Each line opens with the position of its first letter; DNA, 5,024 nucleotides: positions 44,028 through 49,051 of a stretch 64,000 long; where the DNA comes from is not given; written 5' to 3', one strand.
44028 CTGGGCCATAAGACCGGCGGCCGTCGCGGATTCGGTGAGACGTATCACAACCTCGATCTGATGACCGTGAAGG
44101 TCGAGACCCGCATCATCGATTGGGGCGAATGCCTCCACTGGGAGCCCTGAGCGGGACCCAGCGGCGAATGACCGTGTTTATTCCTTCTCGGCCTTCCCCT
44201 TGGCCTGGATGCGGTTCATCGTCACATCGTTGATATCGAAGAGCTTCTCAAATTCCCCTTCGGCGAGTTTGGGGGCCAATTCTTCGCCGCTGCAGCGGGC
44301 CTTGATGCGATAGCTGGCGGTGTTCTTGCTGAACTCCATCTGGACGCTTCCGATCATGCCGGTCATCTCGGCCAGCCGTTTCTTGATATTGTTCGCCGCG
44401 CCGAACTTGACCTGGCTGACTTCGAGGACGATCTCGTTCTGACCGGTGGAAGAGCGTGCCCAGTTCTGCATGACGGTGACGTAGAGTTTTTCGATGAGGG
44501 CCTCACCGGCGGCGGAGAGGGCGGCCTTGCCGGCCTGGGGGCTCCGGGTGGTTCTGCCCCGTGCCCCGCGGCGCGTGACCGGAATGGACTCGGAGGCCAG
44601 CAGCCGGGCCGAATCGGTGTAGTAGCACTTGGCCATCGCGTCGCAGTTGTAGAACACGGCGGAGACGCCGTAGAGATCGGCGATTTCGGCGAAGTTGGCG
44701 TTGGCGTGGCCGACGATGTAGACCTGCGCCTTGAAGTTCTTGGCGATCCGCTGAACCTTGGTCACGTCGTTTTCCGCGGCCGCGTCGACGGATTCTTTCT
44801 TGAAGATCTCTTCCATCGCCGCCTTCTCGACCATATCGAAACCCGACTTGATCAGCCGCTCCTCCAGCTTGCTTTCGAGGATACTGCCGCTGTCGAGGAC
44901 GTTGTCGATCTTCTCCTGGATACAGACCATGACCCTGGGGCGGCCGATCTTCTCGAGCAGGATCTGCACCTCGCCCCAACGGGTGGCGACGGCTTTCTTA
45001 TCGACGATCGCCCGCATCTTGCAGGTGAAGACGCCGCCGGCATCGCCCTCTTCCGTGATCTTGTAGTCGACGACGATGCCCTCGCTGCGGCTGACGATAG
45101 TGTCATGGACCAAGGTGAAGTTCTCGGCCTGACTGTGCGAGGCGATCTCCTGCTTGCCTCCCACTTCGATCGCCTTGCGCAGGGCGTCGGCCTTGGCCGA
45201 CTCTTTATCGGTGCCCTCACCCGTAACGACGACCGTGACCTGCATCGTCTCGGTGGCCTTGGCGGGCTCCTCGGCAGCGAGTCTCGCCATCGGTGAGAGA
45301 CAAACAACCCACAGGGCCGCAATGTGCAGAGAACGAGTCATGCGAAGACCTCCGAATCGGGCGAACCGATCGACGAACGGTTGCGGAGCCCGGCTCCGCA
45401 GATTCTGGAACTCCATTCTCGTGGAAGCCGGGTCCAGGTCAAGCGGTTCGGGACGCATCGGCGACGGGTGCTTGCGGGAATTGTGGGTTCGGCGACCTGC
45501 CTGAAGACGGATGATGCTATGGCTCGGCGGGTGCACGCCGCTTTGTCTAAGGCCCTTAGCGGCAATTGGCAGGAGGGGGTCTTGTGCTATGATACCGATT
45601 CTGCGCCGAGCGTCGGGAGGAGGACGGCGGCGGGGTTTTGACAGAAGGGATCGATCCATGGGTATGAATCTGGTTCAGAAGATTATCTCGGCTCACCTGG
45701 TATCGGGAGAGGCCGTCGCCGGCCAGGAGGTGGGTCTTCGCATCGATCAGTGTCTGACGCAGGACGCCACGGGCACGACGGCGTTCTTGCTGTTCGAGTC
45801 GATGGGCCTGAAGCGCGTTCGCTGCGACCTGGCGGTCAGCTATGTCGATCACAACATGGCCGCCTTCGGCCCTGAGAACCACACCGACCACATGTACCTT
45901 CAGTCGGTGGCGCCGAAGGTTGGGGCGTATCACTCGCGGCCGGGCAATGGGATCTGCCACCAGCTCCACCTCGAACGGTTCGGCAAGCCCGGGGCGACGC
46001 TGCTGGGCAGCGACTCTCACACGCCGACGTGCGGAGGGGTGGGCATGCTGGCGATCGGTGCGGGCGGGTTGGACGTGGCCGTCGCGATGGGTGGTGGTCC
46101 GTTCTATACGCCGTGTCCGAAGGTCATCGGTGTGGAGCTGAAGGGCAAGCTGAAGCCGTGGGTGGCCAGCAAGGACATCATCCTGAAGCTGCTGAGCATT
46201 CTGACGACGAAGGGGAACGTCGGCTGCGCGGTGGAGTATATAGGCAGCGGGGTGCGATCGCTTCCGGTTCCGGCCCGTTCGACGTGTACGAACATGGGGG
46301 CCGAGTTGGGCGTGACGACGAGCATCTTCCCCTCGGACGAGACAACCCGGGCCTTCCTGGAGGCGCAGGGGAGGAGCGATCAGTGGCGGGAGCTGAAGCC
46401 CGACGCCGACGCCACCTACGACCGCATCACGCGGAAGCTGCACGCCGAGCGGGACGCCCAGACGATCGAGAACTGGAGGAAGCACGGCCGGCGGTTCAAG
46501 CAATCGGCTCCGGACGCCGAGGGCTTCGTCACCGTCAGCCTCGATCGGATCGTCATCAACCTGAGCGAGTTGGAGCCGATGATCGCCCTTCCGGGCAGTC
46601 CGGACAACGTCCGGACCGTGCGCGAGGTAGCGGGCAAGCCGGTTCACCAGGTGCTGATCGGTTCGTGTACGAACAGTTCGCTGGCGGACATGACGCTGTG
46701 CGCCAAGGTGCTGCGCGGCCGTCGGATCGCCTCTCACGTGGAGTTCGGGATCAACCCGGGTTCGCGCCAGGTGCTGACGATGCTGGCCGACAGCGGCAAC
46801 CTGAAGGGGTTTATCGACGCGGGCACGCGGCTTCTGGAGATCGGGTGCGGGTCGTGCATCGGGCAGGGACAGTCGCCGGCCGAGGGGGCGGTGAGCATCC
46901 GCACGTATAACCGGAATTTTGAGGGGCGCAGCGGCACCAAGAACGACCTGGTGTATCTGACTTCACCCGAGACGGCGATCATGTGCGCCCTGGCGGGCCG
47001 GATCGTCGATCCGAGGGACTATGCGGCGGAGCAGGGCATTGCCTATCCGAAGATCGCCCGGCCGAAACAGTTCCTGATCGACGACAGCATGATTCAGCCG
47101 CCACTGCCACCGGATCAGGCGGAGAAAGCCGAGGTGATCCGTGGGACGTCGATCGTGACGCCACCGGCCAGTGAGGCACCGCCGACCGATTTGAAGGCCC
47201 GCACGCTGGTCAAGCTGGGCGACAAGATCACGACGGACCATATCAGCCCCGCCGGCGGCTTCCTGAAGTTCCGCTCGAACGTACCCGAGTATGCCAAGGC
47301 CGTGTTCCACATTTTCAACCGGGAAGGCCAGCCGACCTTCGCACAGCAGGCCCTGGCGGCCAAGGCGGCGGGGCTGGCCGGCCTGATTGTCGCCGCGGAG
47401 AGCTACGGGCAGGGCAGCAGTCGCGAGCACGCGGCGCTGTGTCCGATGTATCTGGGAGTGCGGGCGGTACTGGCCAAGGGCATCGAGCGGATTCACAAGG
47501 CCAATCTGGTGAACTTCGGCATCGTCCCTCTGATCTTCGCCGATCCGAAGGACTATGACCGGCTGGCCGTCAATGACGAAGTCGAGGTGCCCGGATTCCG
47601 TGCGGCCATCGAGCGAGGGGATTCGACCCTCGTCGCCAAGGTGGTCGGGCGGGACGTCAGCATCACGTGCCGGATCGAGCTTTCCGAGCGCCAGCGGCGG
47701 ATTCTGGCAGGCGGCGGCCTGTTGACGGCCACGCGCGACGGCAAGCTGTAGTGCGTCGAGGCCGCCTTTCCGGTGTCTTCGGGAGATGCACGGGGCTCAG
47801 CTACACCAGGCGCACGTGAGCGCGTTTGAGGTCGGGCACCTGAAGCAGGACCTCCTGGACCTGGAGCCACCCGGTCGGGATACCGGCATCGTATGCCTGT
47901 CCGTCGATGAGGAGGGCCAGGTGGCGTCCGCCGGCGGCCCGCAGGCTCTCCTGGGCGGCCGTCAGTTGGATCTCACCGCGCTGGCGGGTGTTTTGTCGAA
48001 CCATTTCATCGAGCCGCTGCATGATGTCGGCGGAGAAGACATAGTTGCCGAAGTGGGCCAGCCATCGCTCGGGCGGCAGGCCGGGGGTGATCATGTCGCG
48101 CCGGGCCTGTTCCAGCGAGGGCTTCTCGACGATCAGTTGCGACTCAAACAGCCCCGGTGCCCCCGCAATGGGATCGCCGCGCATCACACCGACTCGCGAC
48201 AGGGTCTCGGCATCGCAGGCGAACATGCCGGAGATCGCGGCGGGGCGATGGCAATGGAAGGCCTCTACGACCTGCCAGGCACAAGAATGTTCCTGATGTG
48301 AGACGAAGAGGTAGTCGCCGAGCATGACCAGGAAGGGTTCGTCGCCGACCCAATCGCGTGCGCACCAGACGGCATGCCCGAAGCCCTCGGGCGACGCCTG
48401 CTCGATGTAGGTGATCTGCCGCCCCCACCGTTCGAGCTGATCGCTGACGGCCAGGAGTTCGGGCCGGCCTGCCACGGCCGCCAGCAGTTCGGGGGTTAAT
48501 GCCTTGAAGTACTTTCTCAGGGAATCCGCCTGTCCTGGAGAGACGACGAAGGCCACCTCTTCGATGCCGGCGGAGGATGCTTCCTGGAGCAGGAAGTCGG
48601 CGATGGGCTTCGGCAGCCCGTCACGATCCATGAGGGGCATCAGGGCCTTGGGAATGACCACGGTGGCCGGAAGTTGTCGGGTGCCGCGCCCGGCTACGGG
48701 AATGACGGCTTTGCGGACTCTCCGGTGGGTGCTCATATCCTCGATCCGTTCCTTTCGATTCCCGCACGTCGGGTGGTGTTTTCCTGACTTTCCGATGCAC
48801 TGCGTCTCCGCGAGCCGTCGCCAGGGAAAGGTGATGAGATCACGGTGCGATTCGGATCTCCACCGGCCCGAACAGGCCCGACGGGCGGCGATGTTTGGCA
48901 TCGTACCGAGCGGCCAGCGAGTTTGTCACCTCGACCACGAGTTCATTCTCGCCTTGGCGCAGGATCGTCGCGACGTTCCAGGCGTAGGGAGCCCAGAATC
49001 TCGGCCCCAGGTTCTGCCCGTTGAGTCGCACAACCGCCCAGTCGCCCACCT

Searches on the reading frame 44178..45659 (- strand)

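Call 89: search_protein_families(library=pfam, proteins=[window:44178-45659:-], max_evalue=0.001)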
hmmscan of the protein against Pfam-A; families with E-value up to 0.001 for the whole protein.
window:44178-45659:- (493 aa): 2 families
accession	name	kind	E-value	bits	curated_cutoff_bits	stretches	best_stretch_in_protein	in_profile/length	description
PF16548.10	FlgT_N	-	0.00046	21.1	28.8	0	145-217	12-83/87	Flagellar assembly protein T, N-terminal domain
PF14221.11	DUF4330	-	0.00046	20.8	27.6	0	384-439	116-166/167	Domain of unknown function (DUF4330)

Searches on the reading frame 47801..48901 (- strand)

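Call 5: search_protein_families(library=pfam, proteins=[window:47801-48901:-], max_evalue=0.01)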
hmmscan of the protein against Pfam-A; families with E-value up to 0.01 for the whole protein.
window:47801-48901:- (366 aa): 2 families
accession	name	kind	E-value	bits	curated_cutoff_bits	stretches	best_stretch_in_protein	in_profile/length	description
PF00483.29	NTP_transferase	-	1.8e-15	57.7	21.2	1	64-334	1-223/245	Nucleotidyl transferase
PF12804.13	NTP_transf_3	-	0.00074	20.2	27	0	65-203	1-102/160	MobA-like NTP transferase domain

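Call 17: search_protein_families(library=ncbifam, proteins=[window:47801-48901:-], max_evalue=0.001)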
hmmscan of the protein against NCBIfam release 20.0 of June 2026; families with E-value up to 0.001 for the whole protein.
window:47801-48901:- (366 aa): 13 families
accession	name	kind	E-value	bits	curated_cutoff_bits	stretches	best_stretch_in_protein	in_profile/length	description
TIGR01099.1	galU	equivalog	1.5e-41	142.7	326.8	1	62-347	1-260/261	UTP--glucose-1-phosphate uridylyltransferase GalU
TIGR01105.1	galF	equivalog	2.6e-25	89.2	659.2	1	64-199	5-135/297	GalU regulator GalF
NF009928.0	PRK13389.1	equivalog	3.4e-25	88.8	548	1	59-347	5-274/302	UTP--glucose-1-phosphate uridylyltransferase GalU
NF007516.0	PRK10122.1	equivalog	4.1e-25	88.5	534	1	64-347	5-271/297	UTP--glucose-1-phosphate uridylyltransferase GalF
TIGR01208.1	rmlA_long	equivalog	9.7e-25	87.2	320.25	2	154-204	65-115/353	glucose-1-phosphate thymidylyltransferase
TIGR03992.1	Arch_glmU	subfamily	4.2e-17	62.1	292.1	2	157-354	68-229/393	bifunctional sugar-1-phosphate nucleotidylyltransferase/acetyltransferase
NF041313.1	UDPGP_AglF_Halo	equivalog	1.1e-12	47.9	400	1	160-202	70-111/234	UTP--glucose-1-phosphate uridylyltransferase AglF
TIGR01207.1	rmlA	equivalog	6.5e-11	41.9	360.65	1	65-211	2-122/286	glucose-1-phosphate thymidylyltransferase RfbA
NF012024.0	PRK15480.1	equivalog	3.7e-09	36.1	588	0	157-204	72-119/292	glucose-1-phosphate thymidylyltransferase RfbA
NF045761.1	NAMPUrTaseMurU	equivalog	6.5e-07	29.4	250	0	64-116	2-49/226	N-acetylmuramate alpha-1-phosphate uridylyltransferase MurU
NF041173.1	Sug_nt_acttase_Thmprot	equivalog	0.00012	21.2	600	0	64-134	2-68/405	bifunctional sugar-1-phosphate nucleotidylyltransferase/acetyltransferase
NF010933.0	PRK14353.1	equivalog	0.00014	20.6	505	0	135-236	46-145/453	bifunctional UDP-N-acetylglucosamine diphosphorylase/glucosamine-1-phosphate N-acetyltransferase GlmU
NF052502.1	man1P_GTase_Rv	exception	0.00017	20.6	440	1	64-132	2-64/352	mannose-1-phosphate guanylyltransferase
